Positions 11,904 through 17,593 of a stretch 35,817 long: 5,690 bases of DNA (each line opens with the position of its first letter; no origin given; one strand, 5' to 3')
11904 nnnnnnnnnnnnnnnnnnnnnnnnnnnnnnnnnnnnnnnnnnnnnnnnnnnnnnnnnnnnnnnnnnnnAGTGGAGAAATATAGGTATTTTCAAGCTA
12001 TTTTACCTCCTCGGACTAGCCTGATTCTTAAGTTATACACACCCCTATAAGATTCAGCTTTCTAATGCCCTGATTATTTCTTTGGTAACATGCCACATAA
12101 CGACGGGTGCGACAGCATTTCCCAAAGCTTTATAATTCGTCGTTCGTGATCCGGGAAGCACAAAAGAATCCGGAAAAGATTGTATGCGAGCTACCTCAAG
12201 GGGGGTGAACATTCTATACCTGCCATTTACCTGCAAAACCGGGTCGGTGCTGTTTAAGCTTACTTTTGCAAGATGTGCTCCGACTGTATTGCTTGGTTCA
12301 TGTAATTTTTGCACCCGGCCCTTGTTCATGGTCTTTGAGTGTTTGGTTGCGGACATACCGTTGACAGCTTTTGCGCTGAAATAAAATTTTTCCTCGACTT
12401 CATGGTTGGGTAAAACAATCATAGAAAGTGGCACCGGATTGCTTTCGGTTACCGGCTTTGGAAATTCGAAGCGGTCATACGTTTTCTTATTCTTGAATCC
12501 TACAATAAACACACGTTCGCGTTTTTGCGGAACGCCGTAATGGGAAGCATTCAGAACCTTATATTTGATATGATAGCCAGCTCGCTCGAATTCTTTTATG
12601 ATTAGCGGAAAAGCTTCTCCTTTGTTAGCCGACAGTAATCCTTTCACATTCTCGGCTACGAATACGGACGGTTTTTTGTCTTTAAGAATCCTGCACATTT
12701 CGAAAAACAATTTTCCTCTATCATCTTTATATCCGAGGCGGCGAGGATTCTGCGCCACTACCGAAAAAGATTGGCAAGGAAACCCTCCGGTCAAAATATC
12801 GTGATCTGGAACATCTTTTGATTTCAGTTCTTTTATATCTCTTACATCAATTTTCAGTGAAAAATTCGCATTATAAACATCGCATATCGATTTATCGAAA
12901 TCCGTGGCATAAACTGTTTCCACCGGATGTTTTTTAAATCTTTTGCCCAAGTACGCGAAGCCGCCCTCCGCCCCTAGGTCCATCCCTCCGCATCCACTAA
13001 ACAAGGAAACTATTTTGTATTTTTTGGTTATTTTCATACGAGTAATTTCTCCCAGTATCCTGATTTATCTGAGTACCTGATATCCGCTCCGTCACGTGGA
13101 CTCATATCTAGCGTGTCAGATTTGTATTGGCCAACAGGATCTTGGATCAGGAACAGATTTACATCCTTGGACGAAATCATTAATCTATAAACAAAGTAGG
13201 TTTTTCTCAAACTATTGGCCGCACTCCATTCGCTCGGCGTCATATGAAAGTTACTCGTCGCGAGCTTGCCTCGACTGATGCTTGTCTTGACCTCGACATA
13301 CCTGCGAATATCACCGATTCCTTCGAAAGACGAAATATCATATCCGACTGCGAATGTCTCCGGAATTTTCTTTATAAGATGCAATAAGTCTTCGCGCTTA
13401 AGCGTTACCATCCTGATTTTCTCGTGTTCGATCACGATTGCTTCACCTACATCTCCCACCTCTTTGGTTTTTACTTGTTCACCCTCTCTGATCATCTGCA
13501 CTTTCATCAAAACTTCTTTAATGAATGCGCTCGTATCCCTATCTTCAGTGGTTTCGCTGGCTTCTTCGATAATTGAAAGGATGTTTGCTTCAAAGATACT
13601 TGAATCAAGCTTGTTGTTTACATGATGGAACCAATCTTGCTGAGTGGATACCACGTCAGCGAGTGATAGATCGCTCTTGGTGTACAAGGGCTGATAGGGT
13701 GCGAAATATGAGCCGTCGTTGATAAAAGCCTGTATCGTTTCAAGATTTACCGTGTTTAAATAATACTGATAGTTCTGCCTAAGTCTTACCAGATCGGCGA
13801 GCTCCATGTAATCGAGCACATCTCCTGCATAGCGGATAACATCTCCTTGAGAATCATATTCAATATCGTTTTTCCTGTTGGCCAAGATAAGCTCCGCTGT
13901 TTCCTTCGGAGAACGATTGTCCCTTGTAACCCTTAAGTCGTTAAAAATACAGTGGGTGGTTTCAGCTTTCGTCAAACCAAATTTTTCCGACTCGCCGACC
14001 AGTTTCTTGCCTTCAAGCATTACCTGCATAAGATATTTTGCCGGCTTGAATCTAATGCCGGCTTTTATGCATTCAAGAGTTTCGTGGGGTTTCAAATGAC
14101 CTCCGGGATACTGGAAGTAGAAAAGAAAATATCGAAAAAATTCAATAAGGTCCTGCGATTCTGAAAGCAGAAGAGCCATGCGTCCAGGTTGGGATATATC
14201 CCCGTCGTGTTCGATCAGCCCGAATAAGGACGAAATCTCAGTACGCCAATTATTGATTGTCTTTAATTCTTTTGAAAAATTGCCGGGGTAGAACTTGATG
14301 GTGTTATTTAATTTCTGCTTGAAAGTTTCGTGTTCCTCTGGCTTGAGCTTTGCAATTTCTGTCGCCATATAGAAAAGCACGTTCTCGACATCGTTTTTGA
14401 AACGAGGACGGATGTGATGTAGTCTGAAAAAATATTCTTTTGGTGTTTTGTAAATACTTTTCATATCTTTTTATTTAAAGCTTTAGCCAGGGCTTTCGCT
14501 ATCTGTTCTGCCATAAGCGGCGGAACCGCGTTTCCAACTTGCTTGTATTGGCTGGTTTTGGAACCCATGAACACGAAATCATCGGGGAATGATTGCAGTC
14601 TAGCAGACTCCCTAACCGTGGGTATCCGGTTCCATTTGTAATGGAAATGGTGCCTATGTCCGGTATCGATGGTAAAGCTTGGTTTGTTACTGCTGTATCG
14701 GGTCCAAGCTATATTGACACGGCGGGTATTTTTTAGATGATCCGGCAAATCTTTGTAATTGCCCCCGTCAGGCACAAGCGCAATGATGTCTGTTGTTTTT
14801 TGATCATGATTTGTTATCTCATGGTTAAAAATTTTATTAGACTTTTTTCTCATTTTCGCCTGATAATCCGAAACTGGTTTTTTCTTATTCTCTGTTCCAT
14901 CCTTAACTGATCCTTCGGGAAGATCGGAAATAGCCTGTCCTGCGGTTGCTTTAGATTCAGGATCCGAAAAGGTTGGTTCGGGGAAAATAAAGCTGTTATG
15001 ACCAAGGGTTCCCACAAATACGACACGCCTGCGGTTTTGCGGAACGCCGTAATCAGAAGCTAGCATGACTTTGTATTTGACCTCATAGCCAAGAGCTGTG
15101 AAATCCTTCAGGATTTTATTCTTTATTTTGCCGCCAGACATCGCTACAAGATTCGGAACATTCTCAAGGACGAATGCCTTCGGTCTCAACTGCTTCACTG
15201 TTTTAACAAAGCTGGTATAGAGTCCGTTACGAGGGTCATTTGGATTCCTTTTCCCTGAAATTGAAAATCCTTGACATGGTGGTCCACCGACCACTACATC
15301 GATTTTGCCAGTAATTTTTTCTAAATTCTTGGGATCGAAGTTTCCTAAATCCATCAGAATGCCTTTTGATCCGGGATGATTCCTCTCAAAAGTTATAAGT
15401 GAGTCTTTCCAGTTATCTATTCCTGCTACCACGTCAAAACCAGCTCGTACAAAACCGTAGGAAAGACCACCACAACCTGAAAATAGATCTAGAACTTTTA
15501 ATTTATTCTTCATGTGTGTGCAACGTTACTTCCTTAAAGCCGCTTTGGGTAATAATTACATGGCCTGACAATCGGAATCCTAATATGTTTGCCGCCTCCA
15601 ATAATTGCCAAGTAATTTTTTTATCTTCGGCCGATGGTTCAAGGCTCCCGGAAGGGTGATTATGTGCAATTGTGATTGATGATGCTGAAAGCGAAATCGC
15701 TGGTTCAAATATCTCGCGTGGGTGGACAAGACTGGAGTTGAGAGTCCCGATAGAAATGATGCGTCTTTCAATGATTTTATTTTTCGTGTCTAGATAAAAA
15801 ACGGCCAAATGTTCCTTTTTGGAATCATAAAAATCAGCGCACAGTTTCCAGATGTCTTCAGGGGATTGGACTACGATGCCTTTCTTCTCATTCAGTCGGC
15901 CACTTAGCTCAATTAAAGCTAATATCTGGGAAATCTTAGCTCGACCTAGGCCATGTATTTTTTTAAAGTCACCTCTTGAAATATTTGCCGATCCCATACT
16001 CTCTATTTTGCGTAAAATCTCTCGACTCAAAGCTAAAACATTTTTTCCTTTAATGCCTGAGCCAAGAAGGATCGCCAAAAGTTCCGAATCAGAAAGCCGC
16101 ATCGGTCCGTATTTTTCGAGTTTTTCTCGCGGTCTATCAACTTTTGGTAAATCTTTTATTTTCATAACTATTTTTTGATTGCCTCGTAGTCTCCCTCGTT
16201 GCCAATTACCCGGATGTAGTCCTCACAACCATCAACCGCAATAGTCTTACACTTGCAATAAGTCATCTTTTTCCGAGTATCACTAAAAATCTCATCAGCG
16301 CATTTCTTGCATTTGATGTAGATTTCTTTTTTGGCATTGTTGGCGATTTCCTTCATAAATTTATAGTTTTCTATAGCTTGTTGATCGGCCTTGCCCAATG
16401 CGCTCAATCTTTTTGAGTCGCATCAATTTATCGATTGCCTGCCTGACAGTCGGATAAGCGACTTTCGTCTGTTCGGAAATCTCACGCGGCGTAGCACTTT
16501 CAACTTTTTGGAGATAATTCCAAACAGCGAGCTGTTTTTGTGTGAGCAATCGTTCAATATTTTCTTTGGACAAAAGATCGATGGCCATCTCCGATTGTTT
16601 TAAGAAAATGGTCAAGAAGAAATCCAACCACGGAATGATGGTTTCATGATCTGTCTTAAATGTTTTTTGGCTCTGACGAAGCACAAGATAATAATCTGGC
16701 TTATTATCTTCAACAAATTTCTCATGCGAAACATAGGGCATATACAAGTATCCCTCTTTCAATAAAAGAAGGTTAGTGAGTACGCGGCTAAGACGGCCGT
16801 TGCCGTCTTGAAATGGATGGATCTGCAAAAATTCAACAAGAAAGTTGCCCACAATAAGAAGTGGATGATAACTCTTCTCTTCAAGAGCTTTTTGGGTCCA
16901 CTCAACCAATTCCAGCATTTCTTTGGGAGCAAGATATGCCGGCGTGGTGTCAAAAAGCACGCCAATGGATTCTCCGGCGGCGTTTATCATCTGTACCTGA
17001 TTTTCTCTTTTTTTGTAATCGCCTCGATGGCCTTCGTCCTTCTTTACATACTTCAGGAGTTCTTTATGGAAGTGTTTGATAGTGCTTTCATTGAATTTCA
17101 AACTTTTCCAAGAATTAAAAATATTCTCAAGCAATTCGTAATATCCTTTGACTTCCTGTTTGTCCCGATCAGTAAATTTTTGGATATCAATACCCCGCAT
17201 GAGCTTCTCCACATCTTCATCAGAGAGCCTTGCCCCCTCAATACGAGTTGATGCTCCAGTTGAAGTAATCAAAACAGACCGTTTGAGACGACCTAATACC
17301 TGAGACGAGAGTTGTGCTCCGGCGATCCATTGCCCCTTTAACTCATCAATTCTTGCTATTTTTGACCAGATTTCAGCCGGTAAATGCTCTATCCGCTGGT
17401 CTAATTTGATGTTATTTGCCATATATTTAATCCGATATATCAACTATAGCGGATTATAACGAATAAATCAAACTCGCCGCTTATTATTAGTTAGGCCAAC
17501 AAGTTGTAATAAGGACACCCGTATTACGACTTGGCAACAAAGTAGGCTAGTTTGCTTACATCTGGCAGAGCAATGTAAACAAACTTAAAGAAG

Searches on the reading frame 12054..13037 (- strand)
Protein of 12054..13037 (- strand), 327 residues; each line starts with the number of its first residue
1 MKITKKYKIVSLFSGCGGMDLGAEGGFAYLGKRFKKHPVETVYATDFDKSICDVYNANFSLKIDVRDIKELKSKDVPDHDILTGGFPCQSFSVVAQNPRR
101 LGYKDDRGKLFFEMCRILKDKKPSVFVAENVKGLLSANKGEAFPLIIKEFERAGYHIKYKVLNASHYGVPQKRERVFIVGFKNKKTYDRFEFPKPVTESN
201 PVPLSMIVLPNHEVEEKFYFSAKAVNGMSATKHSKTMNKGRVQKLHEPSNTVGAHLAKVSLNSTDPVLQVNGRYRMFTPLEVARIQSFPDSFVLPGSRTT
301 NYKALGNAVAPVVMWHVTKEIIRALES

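Call 68: search_protein_families(library=pfam, proteins=[window:12054-13037:-], max_evalue=0.00001)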
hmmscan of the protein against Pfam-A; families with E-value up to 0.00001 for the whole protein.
window:12054-13037:- (327 aa): 1 family
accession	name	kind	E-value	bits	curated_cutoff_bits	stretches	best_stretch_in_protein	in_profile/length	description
PF00145.23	DNA_methylase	-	1.6e-80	271.4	22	1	7-322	1-323/324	C-5 cytosine-specific DNA methylase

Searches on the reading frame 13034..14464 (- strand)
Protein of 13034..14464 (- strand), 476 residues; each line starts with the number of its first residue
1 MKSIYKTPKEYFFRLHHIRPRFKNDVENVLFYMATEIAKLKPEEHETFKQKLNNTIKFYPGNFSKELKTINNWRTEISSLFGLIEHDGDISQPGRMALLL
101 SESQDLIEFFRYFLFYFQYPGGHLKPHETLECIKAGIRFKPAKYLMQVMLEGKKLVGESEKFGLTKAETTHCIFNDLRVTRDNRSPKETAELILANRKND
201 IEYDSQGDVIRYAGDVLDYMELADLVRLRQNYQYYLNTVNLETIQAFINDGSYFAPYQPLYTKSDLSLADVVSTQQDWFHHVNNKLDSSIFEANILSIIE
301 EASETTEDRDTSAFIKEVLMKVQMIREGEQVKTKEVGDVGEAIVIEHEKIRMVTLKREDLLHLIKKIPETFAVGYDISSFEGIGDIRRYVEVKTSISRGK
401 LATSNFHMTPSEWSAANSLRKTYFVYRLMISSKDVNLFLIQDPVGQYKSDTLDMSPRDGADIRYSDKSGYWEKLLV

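Call 68: search_protein_families(library=pfam, proteins=[window:13034-14464:-], max_evalue=0.00001)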
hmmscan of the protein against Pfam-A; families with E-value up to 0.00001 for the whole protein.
window:13034-14464:- (476 aa): 2 families
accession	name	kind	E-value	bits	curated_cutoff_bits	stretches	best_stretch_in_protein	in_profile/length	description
PF11564.14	BpuJI_N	-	2.3e-100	335.8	25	1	5-279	1-278/278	Restriction endonuclease BpuJI - N terminal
PF13020.12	NOV_C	-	9.8e-11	42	22.1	1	341-438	2-89/91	Protein NO VEIN, C-terminal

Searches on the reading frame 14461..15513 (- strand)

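Call 68: search_protein_families(library=pfam, proteins=[window:14461-15513:-], max_evalue=0.00001)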
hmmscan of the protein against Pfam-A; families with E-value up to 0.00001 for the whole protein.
window:14461-15513:- (350 aa): 1 family
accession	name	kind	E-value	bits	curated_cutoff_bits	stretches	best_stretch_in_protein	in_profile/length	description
PF00145.23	DNA_methylase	-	1e-79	268.7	22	1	5-343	1-323/324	C-5 cytosine-specific DNA methylase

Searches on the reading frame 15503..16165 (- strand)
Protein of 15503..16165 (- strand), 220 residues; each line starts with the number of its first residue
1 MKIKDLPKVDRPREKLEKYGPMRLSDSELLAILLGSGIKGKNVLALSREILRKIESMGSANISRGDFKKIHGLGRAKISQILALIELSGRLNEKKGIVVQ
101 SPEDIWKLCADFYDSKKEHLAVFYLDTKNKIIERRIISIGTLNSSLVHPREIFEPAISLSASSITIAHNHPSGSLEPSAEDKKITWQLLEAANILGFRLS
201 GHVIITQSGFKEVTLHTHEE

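Call 68: search_protein_families(library=pfam, proteins=[window:15503-16165:-], max_evalue=0.00001)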
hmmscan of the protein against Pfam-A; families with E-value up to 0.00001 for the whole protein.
window:15503-16165:- (220 aa): 2 families
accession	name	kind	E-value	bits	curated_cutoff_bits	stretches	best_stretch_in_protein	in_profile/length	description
PF04002.20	RadC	-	1.2e-35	122.5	22.1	1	100-209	2-112/121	RadC-like JAB domain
PF20582.4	UPF0758_N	-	3.3e-23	82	27.1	1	3-78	1-76/77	UPF0758 N-terminal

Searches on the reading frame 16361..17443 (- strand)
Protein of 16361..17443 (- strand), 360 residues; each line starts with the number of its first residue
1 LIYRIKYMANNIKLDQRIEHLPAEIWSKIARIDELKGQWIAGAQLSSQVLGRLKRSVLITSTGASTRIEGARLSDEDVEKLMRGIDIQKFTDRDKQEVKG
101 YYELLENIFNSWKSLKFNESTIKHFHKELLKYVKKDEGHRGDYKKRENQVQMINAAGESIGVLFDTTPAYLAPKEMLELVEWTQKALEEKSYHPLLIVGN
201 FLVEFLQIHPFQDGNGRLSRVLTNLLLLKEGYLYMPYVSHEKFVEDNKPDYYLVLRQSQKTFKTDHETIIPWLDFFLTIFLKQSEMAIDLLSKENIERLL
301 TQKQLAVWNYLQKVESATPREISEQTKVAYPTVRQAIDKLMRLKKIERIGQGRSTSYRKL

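Call 68: search_protein_families(library=pfam, proteins=[window:16361-17443:-], max_evalue=0.00001)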
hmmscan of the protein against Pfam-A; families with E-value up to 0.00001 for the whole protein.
window:16361-17443:- (360 aa): 1 family
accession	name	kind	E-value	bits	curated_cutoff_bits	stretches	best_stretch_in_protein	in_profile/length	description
PF02661.23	Fic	-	2.7e-14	54.2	24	1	117-227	2-93/93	Fic/DOC family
